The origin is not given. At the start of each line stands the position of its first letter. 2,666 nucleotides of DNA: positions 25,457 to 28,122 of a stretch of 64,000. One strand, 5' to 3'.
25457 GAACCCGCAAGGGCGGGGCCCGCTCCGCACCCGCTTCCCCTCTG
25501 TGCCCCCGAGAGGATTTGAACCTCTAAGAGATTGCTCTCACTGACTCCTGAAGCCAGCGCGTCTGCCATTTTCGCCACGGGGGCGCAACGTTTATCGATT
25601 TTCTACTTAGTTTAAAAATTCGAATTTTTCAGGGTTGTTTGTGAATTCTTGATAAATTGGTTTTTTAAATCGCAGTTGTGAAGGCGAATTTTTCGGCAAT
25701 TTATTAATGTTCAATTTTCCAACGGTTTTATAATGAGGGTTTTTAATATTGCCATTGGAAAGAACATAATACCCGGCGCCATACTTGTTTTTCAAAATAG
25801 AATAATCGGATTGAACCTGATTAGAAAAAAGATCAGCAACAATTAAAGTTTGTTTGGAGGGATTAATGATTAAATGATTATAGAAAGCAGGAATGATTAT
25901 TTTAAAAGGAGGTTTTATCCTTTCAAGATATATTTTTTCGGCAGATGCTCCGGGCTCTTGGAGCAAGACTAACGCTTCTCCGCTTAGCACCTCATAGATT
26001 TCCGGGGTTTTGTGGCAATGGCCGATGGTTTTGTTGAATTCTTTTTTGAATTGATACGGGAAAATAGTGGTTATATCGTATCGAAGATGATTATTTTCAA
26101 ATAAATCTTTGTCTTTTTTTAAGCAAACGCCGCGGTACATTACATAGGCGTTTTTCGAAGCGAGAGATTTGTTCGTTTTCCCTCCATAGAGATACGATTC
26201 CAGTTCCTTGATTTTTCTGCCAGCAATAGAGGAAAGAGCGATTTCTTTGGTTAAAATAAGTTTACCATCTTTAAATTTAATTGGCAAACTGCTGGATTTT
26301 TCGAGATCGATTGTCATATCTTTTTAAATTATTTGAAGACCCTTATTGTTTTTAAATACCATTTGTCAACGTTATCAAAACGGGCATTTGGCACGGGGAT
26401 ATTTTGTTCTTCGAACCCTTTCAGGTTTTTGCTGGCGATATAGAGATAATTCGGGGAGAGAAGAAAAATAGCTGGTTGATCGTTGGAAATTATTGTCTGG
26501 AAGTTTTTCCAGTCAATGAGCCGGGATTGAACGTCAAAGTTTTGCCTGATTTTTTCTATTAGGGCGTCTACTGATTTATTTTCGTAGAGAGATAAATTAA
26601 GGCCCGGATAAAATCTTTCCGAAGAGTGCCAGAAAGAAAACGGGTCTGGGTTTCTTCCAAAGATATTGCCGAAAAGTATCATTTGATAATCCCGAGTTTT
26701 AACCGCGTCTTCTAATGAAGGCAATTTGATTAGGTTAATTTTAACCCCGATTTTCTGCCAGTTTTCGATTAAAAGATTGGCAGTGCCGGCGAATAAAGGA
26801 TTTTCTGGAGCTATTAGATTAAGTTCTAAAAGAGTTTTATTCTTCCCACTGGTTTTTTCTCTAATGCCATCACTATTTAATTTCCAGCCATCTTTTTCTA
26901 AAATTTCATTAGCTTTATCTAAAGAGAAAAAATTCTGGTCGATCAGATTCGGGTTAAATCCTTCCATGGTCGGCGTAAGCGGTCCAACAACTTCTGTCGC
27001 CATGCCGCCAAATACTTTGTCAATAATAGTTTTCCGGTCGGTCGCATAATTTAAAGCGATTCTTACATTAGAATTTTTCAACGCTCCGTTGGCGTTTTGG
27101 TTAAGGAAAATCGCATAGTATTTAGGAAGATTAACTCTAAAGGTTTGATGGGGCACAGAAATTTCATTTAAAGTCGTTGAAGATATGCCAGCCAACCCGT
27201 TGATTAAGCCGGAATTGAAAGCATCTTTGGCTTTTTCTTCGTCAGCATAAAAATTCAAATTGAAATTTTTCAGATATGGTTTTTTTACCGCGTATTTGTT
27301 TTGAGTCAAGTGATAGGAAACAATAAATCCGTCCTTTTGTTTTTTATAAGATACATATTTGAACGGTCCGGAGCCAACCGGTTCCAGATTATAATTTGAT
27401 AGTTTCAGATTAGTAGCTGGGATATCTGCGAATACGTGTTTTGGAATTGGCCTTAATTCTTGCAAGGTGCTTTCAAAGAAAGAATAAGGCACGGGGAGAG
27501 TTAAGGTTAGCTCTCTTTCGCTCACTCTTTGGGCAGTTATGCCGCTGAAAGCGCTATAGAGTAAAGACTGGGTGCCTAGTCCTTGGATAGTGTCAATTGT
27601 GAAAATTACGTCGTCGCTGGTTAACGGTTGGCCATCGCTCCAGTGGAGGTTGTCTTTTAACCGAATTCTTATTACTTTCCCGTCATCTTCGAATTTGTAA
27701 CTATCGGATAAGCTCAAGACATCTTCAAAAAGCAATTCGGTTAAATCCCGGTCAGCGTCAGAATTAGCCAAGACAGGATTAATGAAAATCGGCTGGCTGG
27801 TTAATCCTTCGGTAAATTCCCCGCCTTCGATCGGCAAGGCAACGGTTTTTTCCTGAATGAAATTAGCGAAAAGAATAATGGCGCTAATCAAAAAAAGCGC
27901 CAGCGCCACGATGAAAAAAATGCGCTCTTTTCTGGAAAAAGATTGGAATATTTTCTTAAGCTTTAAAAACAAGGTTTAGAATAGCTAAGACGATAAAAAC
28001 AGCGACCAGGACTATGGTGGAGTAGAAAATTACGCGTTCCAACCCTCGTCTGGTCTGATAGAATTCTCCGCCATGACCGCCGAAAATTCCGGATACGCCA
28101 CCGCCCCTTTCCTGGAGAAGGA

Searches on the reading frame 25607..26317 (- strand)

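Call 72: search_protein_families(library=pfam, proteins=[window:25607-26317:-], max_evalue=0.001)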
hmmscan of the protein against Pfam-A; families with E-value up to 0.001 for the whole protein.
window:25607-26317:- (236 aa): 1 family
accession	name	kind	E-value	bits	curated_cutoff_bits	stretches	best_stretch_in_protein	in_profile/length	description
PF06560.17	GPI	-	2.3e-26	92.6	20.7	1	51-194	23-174/182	Glucose-6-phosphate isomerase (GPI)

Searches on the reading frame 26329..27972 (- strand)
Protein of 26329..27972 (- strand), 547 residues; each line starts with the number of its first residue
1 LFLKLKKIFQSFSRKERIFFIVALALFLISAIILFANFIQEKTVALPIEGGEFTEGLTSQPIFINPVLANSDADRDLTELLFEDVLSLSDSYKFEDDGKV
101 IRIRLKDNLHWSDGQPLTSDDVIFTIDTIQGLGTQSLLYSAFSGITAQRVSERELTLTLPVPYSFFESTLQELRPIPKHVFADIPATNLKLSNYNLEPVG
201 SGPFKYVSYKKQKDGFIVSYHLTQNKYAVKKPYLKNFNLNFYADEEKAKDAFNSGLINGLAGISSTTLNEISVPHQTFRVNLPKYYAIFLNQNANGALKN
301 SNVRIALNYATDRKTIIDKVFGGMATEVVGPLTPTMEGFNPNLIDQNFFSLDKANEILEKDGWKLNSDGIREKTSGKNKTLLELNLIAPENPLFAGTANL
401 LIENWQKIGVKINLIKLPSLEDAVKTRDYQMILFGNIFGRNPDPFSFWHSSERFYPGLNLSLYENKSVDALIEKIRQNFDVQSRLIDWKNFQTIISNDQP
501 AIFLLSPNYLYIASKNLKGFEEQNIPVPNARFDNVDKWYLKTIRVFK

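Call 57: search_protein_families(library=pfam, proteins=[window:26329-27972:-], max_evalue=0.001)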
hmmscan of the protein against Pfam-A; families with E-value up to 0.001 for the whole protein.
window:26329-27972:- (547 aa): 1 family
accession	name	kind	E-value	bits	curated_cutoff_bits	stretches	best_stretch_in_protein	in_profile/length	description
PF00496.27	SBP_bac_5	-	2.8e-62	211.4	32.4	1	88-449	6-358/368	Bacterial extracellular solute-binding proteins, family 5 Middle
